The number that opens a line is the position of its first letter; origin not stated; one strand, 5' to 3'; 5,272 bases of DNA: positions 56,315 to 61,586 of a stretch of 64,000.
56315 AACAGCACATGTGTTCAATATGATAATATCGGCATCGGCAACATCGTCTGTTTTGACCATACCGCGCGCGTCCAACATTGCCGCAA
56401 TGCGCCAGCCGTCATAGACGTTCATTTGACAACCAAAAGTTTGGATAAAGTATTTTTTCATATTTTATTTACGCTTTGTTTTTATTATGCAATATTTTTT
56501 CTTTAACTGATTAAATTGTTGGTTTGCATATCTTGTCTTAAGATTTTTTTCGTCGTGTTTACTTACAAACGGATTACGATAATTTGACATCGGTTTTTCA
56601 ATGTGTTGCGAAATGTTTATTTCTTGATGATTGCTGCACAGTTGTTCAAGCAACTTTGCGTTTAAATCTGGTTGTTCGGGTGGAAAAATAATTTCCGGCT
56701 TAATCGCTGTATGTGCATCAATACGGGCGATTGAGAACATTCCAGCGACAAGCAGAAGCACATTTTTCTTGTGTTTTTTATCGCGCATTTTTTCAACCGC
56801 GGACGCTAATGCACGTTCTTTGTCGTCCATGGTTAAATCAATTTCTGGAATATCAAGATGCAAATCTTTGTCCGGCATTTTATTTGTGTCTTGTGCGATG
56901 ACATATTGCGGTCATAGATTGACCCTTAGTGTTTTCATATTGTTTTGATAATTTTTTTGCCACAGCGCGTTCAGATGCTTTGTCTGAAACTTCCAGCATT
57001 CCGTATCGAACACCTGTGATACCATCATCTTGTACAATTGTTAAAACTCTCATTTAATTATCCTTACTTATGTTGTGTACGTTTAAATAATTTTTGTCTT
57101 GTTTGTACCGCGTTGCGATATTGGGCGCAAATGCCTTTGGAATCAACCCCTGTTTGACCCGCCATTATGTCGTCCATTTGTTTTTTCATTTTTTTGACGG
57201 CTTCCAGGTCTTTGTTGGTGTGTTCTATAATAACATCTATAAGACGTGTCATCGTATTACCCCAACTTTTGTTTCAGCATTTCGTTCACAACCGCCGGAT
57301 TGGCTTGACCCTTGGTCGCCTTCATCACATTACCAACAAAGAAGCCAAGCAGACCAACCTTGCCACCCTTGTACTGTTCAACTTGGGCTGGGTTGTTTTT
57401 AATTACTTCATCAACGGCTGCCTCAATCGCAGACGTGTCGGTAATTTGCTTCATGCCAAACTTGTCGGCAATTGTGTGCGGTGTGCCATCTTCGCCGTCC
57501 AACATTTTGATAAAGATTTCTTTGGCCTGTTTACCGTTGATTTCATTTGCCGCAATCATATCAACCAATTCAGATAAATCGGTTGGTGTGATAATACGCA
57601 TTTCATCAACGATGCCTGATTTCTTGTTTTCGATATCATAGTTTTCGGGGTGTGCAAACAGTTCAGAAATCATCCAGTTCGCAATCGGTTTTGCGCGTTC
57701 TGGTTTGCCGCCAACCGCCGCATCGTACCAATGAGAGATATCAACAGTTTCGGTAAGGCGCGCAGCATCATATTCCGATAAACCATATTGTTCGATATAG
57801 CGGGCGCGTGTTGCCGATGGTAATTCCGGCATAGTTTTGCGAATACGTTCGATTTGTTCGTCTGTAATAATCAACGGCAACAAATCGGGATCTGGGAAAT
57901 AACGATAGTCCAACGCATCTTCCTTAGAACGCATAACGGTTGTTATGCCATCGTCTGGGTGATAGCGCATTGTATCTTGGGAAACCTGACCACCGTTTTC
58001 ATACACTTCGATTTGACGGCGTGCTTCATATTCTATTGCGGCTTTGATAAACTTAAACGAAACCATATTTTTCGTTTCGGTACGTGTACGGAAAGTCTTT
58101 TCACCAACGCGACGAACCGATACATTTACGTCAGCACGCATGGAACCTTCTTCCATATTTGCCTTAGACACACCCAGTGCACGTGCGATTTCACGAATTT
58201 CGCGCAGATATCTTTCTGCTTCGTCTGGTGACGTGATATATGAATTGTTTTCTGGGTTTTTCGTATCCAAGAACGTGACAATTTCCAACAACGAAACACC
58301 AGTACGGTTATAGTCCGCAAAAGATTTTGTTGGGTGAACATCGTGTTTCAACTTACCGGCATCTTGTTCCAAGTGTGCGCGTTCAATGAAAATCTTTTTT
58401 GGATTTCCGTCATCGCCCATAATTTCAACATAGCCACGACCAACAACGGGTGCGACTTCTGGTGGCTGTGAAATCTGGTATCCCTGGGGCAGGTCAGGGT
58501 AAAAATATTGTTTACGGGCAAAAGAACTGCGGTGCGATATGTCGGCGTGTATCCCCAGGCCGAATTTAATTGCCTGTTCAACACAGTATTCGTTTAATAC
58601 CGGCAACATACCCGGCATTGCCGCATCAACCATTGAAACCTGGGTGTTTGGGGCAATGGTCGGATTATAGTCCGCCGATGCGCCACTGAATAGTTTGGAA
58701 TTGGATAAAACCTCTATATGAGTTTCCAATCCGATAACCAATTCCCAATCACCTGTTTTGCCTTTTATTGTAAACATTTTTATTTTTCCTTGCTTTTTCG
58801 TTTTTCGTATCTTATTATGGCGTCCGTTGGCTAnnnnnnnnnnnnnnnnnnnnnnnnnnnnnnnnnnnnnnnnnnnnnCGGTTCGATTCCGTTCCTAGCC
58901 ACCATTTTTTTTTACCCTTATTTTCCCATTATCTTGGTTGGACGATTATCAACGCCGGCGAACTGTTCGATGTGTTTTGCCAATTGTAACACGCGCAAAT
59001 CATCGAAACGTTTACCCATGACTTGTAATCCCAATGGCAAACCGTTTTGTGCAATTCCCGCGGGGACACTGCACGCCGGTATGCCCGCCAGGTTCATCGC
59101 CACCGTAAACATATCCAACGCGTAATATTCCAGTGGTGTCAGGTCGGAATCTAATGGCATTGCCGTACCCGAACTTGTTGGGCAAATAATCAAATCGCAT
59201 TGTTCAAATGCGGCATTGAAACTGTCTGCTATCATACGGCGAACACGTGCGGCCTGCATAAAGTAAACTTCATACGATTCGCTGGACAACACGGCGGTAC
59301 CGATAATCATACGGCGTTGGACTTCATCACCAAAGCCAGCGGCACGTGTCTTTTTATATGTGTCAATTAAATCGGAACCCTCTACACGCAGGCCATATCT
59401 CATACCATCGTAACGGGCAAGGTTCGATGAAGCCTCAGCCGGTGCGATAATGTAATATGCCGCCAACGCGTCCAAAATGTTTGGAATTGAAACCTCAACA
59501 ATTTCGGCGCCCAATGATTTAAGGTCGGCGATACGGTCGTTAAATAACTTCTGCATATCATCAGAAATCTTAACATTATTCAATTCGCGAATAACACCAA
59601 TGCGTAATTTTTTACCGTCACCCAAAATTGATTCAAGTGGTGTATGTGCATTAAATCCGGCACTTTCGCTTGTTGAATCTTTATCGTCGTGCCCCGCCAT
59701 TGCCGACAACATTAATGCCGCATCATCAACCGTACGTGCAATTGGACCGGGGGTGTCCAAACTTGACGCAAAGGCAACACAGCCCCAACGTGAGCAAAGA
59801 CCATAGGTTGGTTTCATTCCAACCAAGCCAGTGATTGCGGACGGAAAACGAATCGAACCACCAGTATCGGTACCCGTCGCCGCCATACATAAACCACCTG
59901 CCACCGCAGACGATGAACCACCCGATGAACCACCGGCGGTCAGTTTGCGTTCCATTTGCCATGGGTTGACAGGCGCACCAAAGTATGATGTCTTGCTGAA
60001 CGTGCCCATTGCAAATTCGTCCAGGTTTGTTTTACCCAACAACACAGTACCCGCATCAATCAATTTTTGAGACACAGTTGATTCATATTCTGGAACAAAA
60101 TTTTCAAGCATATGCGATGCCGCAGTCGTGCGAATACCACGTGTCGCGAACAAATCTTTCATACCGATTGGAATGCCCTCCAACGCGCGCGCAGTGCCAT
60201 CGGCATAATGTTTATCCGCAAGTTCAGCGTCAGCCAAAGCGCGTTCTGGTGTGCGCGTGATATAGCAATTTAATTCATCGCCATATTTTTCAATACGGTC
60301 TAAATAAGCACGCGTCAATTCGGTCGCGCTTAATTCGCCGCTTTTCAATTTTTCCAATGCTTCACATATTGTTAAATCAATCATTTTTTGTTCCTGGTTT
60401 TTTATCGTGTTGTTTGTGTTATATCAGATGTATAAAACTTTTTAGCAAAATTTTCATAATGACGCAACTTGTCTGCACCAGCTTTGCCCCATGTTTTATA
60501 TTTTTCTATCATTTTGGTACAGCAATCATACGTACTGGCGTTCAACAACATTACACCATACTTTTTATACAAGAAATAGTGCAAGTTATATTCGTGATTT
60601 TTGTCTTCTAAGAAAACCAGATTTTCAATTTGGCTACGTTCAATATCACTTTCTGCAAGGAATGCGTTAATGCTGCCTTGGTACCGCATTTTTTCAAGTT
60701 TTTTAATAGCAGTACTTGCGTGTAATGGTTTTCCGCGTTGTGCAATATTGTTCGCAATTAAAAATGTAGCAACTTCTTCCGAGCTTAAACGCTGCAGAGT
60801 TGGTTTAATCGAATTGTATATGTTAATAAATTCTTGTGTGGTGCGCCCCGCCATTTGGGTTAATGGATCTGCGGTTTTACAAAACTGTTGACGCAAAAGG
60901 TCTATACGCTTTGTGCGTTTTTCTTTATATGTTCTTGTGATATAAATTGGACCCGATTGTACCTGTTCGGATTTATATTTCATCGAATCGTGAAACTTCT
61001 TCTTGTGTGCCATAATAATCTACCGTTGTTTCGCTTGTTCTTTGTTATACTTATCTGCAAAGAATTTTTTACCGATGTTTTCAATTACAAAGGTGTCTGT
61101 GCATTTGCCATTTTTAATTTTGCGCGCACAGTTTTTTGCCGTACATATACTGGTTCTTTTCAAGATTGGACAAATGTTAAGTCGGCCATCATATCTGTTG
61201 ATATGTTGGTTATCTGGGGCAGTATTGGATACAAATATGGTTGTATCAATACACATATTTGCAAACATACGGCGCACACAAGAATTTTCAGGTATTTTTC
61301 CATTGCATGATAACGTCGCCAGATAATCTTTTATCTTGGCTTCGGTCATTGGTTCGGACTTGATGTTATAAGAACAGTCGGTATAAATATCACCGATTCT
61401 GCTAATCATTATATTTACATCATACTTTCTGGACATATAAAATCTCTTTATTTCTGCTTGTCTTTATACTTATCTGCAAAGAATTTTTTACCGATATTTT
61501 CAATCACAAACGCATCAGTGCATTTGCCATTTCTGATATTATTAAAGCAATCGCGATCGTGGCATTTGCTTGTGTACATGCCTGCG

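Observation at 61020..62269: Three tandem paralogs of an unrecognised Cys-rich small-protein family inserted in gatCAB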

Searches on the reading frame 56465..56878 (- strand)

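Call 3: search_protein_families(library=pfam, proteins=[window:56465-56878:-], max_evalue=1)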
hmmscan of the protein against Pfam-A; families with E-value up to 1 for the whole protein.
window:56465-56878:- (137 aa): 0 families

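Call 6: search_protein_families(library=ncbifam, proteins=[window:56465-56878:-], max_evalue=1)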
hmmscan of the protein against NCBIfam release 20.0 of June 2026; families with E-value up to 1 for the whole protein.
window:56465-56878:- (137 aa): 1 family
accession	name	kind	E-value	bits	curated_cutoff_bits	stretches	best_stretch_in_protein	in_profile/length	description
NF052432.1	TC0500_fam_Inc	equivalog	0.34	10.2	240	1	69-137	145-214/214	TC0500 family inclusion membrane protein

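Call 7: search_protein_families(library=phrogs, proteins=[window:56465-56878:-], max_evalue=1)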
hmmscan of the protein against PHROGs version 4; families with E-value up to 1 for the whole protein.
window:56465-56878:- (137 aa): 0 families

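Call 52: search_protein_families(library=padloc, proteins=[window:56465-56878:-], max_evalue=1)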
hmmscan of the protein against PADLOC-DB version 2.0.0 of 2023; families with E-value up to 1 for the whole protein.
window:56465-56878:- (137 aa): 0 families

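Call 69: search_protein_families(library=pfam, proteins=[window:56465-56878:-], max_evalue=0.5)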
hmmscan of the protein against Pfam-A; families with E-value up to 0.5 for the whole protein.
window:56465-56878:- (137 aa): 0 families

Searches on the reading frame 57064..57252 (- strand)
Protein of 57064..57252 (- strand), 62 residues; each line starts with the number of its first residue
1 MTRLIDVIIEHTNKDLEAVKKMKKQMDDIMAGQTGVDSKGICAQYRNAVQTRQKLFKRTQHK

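Call 3: search_protein_families(library=pfam, proteins=[window:57064-57252:-], max_evalue=1)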
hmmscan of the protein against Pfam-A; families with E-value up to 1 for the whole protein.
window:57064-57252:- (62 aa): 1 family
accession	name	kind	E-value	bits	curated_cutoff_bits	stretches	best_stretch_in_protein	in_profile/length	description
PF09486.15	HrpB7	-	0.028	15.3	29.7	1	10-56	43-91/157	Bacterial type III secretion protein (HrpB7)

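Call 6: search_protein_families(library=ncbifam, proteins=[window:57064-57252:-], max_evalue=1)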
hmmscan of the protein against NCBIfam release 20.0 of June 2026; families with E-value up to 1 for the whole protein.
window:57064-57252:- (62 aa): 1 family
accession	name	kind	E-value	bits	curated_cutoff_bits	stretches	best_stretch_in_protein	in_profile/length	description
NF005106.0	PRK06545.1-4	equivalog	0.043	13.1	569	1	6-58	234-286/363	prephenate dehydrogenase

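Call 7: search_protein_families(library=phrogs, proteins=[window:57064-57252:-], max_evalue=1)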
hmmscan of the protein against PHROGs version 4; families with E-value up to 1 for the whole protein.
window:57064-57252:- (62 aa): 2 families
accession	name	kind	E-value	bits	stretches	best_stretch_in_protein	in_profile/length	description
phrog_32660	-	unknown function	0.027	15.4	1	15-60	64-110/126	-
phrog_32647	-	unknown function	0.17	12.8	1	30-53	19-42/50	-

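Call 69: search_protein_families(library=pfam, proteins=[window:57064-57252:-], max_evalue=0.5)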
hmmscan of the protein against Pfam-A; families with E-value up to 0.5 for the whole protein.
window:57064-57252:- (62 aa): 1 family
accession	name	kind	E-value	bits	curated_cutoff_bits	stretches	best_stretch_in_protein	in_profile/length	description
PF09486.15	HrpB7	-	0.028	15.3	29.7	1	10-56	43-91/157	Bacterial type III secretion protein (HrpB7)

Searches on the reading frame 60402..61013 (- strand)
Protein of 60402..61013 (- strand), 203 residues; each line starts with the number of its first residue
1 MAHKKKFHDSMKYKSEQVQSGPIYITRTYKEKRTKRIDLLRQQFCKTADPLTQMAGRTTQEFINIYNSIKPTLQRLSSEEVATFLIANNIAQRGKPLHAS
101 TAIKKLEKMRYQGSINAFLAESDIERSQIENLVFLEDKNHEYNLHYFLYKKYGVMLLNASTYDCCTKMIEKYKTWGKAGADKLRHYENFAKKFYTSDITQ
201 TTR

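Call 3: search_protein_families(library=pfam, proteins=[window:60402-61013:-], max_evalue=1)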
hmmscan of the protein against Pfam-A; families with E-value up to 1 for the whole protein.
window:60402-61013:- (203 aa): 1 family
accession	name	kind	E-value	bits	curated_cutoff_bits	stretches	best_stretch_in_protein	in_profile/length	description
PF08602.15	Mgr1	-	0.036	13.4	25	1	70-184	97-185/377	Mgr1-like, i-AAA protease complex subunit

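Call 6: search_protein_families(library=ncbifam, proteins=[window:60402-61013:-], max_evalue=1)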
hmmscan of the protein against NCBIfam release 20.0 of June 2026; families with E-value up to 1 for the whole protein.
window:60402-61013:- (203 aa): 0 families

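Call 7: search_protein_families(library=phrogs, proteins=[window:60402-61013:-], max_evalue=1)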
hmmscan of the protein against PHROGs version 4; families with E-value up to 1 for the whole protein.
window:60402-61013:- (203 aa): 1 family
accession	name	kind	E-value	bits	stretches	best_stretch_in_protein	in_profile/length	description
phrog_9799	-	unknown function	0.1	13.5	1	81-115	20-54/72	-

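Call 52: search_protein_families(library=padloc, proteins=[window:60402-61013:-], max_evalue=1)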
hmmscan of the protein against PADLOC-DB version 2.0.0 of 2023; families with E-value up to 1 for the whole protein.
window:60402-61013:- (203 aa): 0 families

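Call 55: find_homologous_proteins(query=window:60402-61013:-, max_evalue=0.001)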
Query window:60402-61013:- (203 aa): 26 proteins with E <= 0.001 among 196 candidates.
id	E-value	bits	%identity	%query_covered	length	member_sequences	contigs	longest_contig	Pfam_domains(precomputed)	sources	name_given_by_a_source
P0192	1.6e-117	408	90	100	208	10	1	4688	-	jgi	-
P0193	6.3e-104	364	82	100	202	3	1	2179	-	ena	-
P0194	4.2e-103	361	80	100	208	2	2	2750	-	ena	-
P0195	2.3e-76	274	67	100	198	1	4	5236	-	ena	-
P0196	1.5e-70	255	62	100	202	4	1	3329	-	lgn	-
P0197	1.3e-67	245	60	100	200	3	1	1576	-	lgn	-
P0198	8.2e-64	233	56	100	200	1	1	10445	-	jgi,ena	-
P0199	1.9e-46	176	47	100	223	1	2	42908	-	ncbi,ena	-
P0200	2.7e-45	173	46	100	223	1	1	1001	-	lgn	-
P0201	5.8e-45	172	45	98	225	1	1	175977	-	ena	-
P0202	1.2e-44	171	45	98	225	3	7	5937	-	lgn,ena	-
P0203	2.5e-44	170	45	98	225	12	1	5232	-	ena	-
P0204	2.6e-44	169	46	98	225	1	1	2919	-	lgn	-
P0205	8.3e-43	165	44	98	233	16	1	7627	-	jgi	jgi:hypothetical protein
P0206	5.9e-42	162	45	98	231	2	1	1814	-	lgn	-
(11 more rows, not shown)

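Call 68: search_solved_structures(query=A5, max_evalue=10, show_alignments=1)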
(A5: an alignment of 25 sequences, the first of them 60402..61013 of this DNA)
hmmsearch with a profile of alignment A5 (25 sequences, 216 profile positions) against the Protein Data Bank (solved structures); distinct sequences matched with E-value up to 10: 4.
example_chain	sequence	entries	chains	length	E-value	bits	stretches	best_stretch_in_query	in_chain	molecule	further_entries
2n2h_B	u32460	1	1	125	0.59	12.9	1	67-109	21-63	Paired amphipathic helix protein Sin3a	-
6fia_A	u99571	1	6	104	1.8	11.3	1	21-89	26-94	LINE-1 retrotransposable element ORF1 protein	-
5f9w_B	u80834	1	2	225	1.8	11.2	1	79-110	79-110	Heavy chain of CH235-lineage antibody CH235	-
5wwo_C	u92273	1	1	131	7.3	9.3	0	2-44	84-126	Protein LTV1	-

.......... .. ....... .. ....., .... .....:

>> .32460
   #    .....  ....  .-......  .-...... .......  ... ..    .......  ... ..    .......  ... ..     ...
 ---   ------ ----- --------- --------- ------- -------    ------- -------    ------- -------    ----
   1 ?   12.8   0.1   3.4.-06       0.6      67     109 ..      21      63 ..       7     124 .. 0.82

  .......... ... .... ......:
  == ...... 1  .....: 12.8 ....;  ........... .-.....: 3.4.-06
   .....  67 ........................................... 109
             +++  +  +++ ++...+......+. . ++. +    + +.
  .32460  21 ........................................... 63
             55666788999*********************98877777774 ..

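Call 74: predict_structure(alignment_id=A5)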
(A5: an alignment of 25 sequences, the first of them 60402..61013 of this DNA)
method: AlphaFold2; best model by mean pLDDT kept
length: 203 residues; sequences in the alignment: 25
mean_pLDDT: 85.4   pTM: 0.78
mean pLDDT of the five models: 85.4, 84.1, 83.4, 83.0, 81.8
residues with pLDDT >= 90: 127; 70-90: 42; 50-70: 24; < 50: 10
segments of 3 or more residues with pLDDT < 50: 1-7, 201-203
pLDDT, mean of each block of 10 residues (from residue 1): 49 67 72 86 93 89 94 92 95 95 93 88 91 69 88 94 94 93 94 85 39
secondary structure, 60 per line:
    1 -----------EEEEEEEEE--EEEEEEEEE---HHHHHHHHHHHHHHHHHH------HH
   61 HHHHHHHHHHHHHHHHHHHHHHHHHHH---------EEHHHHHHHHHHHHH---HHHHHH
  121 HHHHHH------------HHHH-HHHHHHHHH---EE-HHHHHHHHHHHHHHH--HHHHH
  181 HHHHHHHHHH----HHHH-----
elements in order: E12-20 E23-31 H35-52 H59-87 H99-111 H115-126 H139-142 H144-152 H159-173 H176-190 H195-198

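Call 76: fold_search(model_id=the predicted structure, library=pdb)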
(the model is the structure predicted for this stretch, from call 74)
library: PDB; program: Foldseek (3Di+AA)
matches with E <= 10: 118; with E <= 0.001: 0
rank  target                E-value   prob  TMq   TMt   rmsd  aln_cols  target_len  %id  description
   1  7wkk_d                1.7e+00  0.07  0.18  0.05  15.2       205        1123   11  Cryo-EM structure of the IR subunit from X. laevis NPC (released 2022-03-30)
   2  7pua_DO               2.2e+00  0.07  0.20  0.21  14.8       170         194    9  Middle assembly intermediate of the Trypanosoma brucei mitoribosomal small subunit (released 2022-03-02)
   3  9f35_A                2.2e+00  0.06  0.19  0.17  13.3       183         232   10  Co-crystal structure of 14-3-3sigma in complex with B-Raf pS365 phosphopeptide (released 2025-02-05)
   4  5t2a_AN               2.5e+00  0.11  0.13  0.13   9.2        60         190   22  CryoEM structure of the Leishmania donovani 80S ribosome at 2.9 Angstrom resolution (released 2017-01-25)
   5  3cqy_A                2.5e+00  0.10  0.17  0.10   9.9        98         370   14  Crystal structure of a functionally unknown protein (SO_1313) from Shewanella oneidensis MR-1 (released 2008-04-22)
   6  5opt_O                2.7e+00  0.08  0.14  0.14  13.5       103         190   16  Structure of KSRP in context of Trypanosoma cruzi 40S (released 2017-11-15)
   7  6q26_D                3.1e+00  0.08  0.16  0.13  12.2        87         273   13  N-Acetylmannosamine kinase from Staphylococcus aureus (released 2020-01-22)
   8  8exa_A                3.1e+00  0.06  0.20  0.14  11.9       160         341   12  ISDra2 TnpB in complex with reRNA and cognate DNA, conformation 1 (RuvC domain resolved) (released 2023-04-05)
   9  9ew6_A                3.3e+00  0.05  0.20  0.18  12.8       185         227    9  Binary structure of 14-3-3s and BRAF phosphopeptide (pS365) (released 2025-04-16)
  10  8pr3_f                3.3e+00  0.03  0.17  0.11  14.7       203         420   11  Cytoplasmic dynein-1 heavy chain bound to JIP3-RH1 (released 2024-03-27)
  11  7wkk_f                3.4e+00  0.04  0.18  0.06  14.6       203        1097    8  Cryo-EM structure of the IR subunit from X. laevis NPC (released 2022-03-30)
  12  4k7h_A                3.6e+00  0.09  0.23  0.08   9.2       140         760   13  Major capsid protein P1 of the Pseudomonas phage phi6 (released 2013-08-14)
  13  4edz_B                3.6e+00  0.07  0.18  0.17  10.6       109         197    8  Crystal structure of hH-PGDS with water displacing inhibitor (released 2012-05-16)
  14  7mwq_A                3.6e+00  0.05  0.20  0.20  14.3       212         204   11  Structure of De Novo designed beta sheet heterodimer LHD29A53/B53 (released 2022-01-19)
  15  7khv_B                3.9e+00  0.09  0.20  0.08  10.2        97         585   12  CpOGA IN COMPLEX WITH LIGAND 54 (released 2020-12-02)
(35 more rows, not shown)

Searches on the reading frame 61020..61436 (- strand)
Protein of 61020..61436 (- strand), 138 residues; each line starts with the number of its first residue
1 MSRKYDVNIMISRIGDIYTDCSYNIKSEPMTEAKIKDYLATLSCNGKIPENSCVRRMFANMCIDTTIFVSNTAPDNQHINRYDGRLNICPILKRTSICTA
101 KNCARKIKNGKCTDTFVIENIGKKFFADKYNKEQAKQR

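Call 3: search_protein_families(library=pfam, proteins=[window:61020-61436:-], max_evalue=1)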
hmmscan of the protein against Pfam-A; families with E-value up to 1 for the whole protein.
window:61020-61436:- (138 aa): 2 families
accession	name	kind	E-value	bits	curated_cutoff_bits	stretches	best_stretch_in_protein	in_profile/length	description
PF12225.13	DUF5981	-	0.031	14.4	23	1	89-114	28-53/95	Methylene-tetrahydrofolate reductase C terminal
PF00066.22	Notch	-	0.34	11.8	21.2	1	98-112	4-19/36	LNR domain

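Call 6: search_protein_families(library=ncbifam, proteins=[window:61020-61436:-], max_evalue=1)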
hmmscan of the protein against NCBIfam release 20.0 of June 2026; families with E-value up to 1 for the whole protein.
window:61020-61436:- (138 aa): 0 families

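Call 7: search_protein_families(library=phrogs, proteins=[window:61020-61436:-], max_evalue=1)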
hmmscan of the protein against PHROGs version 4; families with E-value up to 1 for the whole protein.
window:61020-61436:- (138 aa): 1 family
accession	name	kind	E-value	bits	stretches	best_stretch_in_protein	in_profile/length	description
phrog_11472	-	unknown function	0.054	14.6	0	79-118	38-77/81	-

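Call 52: search_protein_families(library=padloc, proteins=[window:61020-61436:-], max_evalue=1)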
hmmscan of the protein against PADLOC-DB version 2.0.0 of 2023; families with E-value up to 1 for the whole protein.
window:61020-61436:- (138 aa): 0 families
